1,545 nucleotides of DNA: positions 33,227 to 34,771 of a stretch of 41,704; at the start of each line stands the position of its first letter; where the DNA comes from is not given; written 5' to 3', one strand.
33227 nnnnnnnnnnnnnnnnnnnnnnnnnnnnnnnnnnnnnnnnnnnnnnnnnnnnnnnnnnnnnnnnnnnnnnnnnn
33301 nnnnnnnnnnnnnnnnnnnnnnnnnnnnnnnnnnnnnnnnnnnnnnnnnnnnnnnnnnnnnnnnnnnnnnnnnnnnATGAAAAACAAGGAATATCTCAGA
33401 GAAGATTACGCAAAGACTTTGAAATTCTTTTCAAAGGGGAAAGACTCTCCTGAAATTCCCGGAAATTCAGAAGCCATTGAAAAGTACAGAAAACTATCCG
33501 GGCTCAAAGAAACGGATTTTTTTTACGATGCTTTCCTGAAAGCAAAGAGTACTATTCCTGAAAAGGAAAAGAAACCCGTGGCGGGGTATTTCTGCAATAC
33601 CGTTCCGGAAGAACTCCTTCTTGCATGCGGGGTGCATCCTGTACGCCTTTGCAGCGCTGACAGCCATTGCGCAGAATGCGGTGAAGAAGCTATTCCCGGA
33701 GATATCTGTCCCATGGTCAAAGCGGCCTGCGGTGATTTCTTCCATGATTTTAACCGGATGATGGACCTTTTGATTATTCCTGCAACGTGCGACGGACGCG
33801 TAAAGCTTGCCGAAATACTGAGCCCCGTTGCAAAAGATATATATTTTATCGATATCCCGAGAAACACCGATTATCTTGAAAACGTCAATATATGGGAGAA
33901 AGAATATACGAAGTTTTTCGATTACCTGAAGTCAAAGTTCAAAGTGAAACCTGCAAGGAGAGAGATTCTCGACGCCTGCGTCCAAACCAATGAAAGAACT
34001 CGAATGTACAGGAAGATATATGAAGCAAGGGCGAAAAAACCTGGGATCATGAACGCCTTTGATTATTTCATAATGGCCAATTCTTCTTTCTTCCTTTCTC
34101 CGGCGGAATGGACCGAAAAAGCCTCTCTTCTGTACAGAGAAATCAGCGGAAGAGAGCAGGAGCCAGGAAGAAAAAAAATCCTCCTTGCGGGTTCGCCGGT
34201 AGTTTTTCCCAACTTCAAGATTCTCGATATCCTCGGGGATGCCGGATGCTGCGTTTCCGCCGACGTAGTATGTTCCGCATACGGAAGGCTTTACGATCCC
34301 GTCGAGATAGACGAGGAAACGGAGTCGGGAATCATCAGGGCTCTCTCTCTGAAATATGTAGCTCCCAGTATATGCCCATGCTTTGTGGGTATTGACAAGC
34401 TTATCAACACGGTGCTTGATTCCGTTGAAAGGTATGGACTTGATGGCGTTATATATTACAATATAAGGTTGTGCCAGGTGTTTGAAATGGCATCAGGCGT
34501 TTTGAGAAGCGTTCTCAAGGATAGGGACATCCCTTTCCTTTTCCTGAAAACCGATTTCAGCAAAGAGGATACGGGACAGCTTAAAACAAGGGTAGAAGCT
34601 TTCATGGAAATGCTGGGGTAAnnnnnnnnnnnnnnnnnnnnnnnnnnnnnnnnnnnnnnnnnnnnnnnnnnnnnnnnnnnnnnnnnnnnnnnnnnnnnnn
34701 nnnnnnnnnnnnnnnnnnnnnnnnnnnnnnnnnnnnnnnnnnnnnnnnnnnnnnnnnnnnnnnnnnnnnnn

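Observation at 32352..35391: Membrane-wired single-subunit HGD-D / double-cubane-type enzyme with dedicated activator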

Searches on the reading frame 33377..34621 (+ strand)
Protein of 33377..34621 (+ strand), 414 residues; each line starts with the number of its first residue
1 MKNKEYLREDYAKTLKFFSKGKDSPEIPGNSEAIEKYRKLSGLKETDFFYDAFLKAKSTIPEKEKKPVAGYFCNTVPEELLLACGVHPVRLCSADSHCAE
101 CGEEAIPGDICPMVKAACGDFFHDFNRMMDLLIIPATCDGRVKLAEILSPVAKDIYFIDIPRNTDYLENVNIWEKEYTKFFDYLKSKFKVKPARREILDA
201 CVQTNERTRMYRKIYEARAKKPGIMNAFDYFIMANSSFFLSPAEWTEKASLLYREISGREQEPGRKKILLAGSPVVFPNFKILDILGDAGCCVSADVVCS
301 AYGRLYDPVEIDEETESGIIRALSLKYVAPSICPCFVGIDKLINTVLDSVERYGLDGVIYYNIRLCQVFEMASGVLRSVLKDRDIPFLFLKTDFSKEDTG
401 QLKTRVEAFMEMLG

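Call 3: search_protein_families(library=pfam, proteins=[window:33377-34621:+], max_evalue=0.01)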
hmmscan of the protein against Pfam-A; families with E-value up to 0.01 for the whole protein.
window:33377-34621:+ (414 aa): 1 family
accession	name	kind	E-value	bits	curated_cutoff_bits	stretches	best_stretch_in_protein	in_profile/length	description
PF06050.19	HGD-D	-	4.9e-76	257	28.4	1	73-413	1-342/342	2-hydroxyglutaryl-CoA dehydratase, D-component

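Call 4: search_protein_families(library=ncbifam, proteins=[window:33377-34621:+], max_evalue=0.01)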
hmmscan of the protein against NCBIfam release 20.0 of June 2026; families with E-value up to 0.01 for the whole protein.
window:33377-34621:+ (414 aa): 4 families
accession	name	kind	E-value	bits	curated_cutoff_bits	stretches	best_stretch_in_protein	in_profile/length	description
NF040772.1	double_cubane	equivalog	3e-73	247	350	1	60-413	14-372/372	double-cubane-cluster-containing anaerobic reductase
NF052456.1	HyiscapDhHadC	equivalog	1.9e-22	79.7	700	1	62-413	24-372/372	(R)-2-hydroxyisocaproyl-CoA dehydratase subunit beta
TIGR03190.1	benz_CoA_bzdN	equivalog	9e-15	54.3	453.8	1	69-413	30-371/377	benzoyl-CoA reductase, bzd-type, subunit N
TIGR02263.1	benz_CoA_red_C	equivalog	2.5e-09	36.6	421.15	1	64-403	28-367/380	benzoyl-CoA reductase subunit C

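Call 5: search_solved_structures(query=window:33377-34621:+, show_alignments=3, max_evalue=0.001)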
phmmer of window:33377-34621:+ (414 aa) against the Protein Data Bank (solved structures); distinct sequences matched with E-value up to 0.001: 5.
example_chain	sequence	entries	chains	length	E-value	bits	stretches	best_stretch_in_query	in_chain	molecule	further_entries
7yyl_C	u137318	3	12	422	1.1e-46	163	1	63-413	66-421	Dehydratase family protein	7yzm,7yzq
6eno_A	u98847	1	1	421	1.4e-46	162.6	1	63-413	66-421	Dehydratase family protein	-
3o3m_B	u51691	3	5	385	1.4e-16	63.8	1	62-413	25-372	beta subunit 2-hydroxyacyl-CoA dehydratase | beta-subunit 2-hydroxyacyl-CoA dehydratase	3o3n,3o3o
8s02_B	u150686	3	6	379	7.2e-14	54.9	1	68-413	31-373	BzdN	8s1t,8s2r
9g87_B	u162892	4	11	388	4.3e-11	45.7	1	68-412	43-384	3-methylbenzoyl-CoA reductase gamma subunit MbdN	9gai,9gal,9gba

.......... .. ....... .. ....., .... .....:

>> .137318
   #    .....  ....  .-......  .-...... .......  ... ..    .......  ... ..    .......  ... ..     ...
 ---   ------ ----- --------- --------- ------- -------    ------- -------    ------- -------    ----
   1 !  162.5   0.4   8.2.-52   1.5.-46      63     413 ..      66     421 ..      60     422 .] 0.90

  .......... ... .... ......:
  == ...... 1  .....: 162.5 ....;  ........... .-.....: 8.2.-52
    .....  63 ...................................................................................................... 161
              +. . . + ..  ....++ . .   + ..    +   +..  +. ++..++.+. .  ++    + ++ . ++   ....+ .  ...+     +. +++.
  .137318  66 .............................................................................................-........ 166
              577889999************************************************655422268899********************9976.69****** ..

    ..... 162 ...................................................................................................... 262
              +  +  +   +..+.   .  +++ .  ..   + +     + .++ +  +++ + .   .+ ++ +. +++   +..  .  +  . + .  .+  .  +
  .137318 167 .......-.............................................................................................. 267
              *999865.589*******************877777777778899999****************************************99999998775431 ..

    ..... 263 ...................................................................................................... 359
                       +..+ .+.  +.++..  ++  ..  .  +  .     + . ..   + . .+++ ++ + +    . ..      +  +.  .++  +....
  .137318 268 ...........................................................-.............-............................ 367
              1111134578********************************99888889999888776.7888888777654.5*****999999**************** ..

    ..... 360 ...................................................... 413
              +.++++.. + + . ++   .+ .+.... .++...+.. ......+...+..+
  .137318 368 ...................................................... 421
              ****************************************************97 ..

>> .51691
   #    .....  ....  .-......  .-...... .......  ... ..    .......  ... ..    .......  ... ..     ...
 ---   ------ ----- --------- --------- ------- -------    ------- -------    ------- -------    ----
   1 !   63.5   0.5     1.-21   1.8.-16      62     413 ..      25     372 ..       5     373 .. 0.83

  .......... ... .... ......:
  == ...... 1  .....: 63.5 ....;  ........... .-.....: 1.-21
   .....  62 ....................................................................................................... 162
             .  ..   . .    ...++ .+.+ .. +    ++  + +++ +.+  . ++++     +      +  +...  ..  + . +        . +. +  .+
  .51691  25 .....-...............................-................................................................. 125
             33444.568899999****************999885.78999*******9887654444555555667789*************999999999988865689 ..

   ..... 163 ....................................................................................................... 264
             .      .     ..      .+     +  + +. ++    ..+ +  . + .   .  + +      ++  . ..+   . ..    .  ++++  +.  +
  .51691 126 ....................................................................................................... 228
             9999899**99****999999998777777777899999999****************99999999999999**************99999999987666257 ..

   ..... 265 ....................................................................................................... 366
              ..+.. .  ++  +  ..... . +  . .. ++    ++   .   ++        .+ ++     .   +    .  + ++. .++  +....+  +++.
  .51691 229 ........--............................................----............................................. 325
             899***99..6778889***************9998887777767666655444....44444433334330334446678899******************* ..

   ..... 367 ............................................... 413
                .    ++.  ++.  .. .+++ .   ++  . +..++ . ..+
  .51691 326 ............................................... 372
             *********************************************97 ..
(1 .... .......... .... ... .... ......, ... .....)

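Call 13: find_homologous_proteins(query=window:33377-34621:+, max_evalue=1e-10)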
Query window:33377-34621:+ (414 aa): 228 proteins with E <= 1e-10 among 4535 candidates; the best 120 are listed.
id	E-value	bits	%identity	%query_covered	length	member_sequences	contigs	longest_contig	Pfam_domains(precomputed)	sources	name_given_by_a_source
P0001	2.1e-278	941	99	100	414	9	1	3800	PF06050.20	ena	-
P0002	2.2e-187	641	65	100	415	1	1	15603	PF06050.20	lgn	-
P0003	1.1e-178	613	62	100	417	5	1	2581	PF06050.20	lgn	-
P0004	3.0e-178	611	62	100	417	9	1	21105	PF06050.20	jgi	-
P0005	1.2e-169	583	59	100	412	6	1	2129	PF06050.20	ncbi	-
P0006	4.1e-167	575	58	99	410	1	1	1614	PF06050.20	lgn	-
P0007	3.1e-164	565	59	99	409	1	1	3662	PF06050.20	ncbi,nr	ncbi:MAG: 2-hydroxyacyl-CoA dehydratase family protein [bacterium]|nr:2-hydroxyacyl-CoA dehydratase 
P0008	3.4e-162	558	63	92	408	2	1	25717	PF06050.20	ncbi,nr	ncbi:MAG: 2-hydroxyacyl-CoA dehydratase family protein [Candidatus Omnitrophica bacterium]|nr:2-hydr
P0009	1.9e-160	553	57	100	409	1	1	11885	PF06050.20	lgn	-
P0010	5.4e-159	548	58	100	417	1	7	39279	PF06050.20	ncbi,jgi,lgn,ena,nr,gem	ncbi:MAG TPA: 2-hydroxyacyl-CoA dehydratase family protein [bacterium]|nr:2-hydroxyacyl-CoA dehydrat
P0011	1.5e-157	543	55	99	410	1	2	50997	PF06050.20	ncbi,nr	ncbi:MAG: 2-hydroxyacyl-CoA dehydratase family protein [Candidatus Omnitrophica bacterium]|nr:2-hydr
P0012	4.3e-157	541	55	100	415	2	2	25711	PF06050.20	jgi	jgi:benzoyl-CoA reductase/2-hydroxyglutaryl-CoA dehydratase subunit BcrC/BadD/HgdB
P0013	1.5e-149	517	55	100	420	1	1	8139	PF06050.20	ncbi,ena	-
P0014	1.5e-145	504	54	100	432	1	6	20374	PF06050.20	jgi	-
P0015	2.4e-145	503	52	100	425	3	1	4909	PF06050.20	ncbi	-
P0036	3.9e-129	449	49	100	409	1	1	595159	PF06050.20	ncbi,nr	ncbi:MAG: 2-hydroxyacyl-CoA dehydratase family protein [Candidatus Eremiobacteraeota bacterium]|nr:2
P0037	2.1e-128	447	49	94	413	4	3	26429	PF06050.20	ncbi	ncbi:MAG: 2-hydroxyacyl-CoA dehydratase subunit D [Candidatus Ratteibacteria bacterium]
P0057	3.4e-83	298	38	85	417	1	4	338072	PF06050.20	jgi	-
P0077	5.4e-71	258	36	84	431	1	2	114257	PF06050.20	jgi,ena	-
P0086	8.6e-67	244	34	85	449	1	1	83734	PF06050.20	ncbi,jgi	-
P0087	1.5e-65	240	35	84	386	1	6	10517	PF06050.20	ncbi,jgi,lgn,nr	ncbi:MAG: 2-hydroxyacyl-CoA dehydratase [Planctomycetes bacterium]|nr:2-hydroxyacyl-CoA dehydratase 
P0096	3.8e-53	199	32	89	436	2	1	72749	PF06050.20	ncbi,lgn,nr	ncbi:MAG: 2-hydroxyacyl-CoA dehydratase family protein [Candidatus Thermoplasmatota archaeon]|nr:2-h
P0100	1.5e-51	194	29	92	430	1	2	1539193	PF06050.20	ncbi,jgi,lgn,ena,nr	ncbi:MAG: 2-hydroxyacyl-CoA dehydratase [Hyphomicrobiales bacterium]|nr:MAG: 2-hydroxyacyl-CoA dehyd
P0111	1.9e-49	187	32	95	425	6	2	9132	PF06050.20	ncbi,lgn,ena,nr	ncbi:MAG TPA: 2-hydroxyacyl-CoA dehydratase [Desulfobacteraceae bacterium]|nr:2-hydroxyacyl-CoA dehy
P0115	9.9e-49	185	31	84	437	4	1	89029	PF06050.20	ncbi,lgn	-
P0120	1.4e-47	181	31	85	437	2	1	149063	PF06050.20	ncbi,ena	-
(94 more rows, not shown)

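Call 16: find_related_loci(query=A1, collection=genome_contigs, flank=8000)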
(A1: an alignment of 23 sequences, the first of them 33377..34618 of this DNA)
Query A1 (414 aa) in genome_contigs; peptide patterns used: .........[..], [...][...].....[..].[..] (x = any residue, [..] = any of these).
600 stretches matched a pattern (row limit reached: there are more); 527 encode a relative of the query (tblastn E <= 1e-3); the best 80 are kept; 80 distinct loci.
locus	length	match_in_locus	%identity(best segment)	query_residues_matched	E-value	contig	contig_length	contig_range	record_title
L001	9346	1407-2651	62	1-414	0e+0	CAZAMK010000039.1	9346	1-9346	MAG TPA_asm: uncultured bacterium isolate binchicken_co66_14 genome assembly, contig: NODE_10947_length_9346_cov_4.12409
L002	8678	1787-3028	62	1-413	2e-180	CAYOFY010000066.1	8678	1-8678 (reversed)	MAG TPA_asm: uncultured bacterium isolate SRP098346_co1_300 genome assembly, contig: NODE_10878_length_8678_cov_26.98863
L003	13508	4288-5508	56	6-413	4e-158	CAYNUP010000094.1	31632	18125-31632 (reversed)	MAG TPA_asm: uncultured bacterium isolate SRP231805_co4_9 genome assembly, contig: k141_347154, whole genome shotgun seq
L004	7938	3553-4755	50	11-413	3e-134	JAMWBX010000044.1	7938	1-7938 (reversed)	MAG: Candidatus Omnitrophota bacterium isolate DG_2.bins.114.Tibet NODE_13778_length_7938_cov_1.015875, whole genome sho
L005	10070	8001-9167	49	23-413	7e-134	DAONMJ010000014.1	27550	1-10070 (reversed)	MAG TPA_asm: bacterium isolate AMR_MDS_3664 NODE_1563_length_27550_cov_10.529915, whole genome shotgun sequence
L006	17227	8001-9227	49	1-413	4e-133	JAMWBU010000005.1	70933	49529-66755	MAG: Candidatus Omnitrophota bacterium isolate DG_1_6.bins.57.Tibet NODE_319_length_70933_cov_1.429921, whole genome sho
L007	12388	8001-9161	49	23-413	4e-133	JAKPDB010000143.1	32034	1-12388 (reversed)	MAG: bacterium isolate JPMR_maxbin.046 k141_522933, whole genome shotgun sequence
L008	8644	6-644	69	204-414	8e-99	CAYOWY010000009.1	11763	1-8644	MAG TPA_asm: uncultured bacterium isolate SRP098346_co1_326 genome assembly, contig: NODE_6708_length_11763_cov_4.404595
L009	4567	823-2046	34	7-413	1e-78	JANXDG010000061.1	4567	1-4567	MAG: Endomicrobia bacterium isolate SKYB98 k141_310867, whole genome shotgun sequence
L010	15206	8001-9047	35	68-413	5e-69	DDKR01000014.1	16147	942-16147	MAG TPA_asm: Candidatus Omnitrophica bacterium UBA2593 UBA2593_contig_179, whole genome shotgun sequence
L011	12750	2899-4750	33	48-414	1e-68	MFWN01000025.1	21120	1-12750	MAG: Candidatus Pacearchaeota archaeon RBG_13_36_9 RBG_13_scaffold_1574, whole genome shotgun sequence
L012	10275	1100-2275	33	34-413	4e-68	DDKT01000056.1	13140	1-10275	MAG TPA_asm: Patescibacteria group bacterium UBA2591 UBA2591_contig_127, whole genome shotgun sequence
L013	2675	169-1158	35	90-413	4e-69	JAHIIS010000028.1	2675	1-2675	MAG: Candidatus Omnitrophota bacterium isolate KR11_S3.mb.51 KR11_S3.mb.51_k141_88576, whole genome shotgun sequence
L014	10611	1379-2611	30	2-413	8e-64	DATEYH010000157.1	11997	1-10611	MAG TPA_asm: Candidatus Nanoarchaeia archaeon isolate SMAG_U8440 k141_22555, whole genome shotgun sequence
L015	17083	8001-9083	32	66-413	1e-61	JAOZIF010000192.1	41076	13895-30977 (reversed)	MAG: Candidatus Bathyarchaeum sp. isolate DYS_7 NODE_1948, whole genome shotgun sequence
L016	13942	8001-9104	34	60-413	4e-61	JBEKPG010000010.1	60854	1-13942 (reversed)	MAG: Candidatus Bathyarchaeia archaeon isolate SPRUCE 459 SPRUCE_459_10, whole genome shotgun sequence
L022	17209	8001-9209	31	31-414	3e-59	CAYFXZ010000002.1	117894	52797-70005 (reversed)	MAG TPA_asm: uncultured Candidatus Bathyarchaeia archaeon isolate ERP108616_co2_124 genome assembly, contig: NODE_82_len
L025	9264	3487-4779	30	2-413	7e-59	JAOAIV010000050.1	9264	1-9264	MAG: Candidatus Bathyarchaeota archaeon isolate SKW11 NODE_50_length_9264_cov_3.314432, whole genome shotgun sequence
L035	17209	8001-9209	32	31-413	1e-57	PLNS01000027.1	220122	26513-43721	MAG: Candidatus Bathyarchaeota archaeon isolate fen_992 73.20120800_E1X.15_contig_398, whole genome shotgun sequence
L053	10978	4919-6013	31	62-413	7e-56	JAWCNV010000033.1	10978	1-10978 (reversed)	MAG: Thermoproteota archaeon isolate JZ-2_201709_bins_51 JZ-2_201709_bins_51_scaffold_33, whole genome shotgun sequence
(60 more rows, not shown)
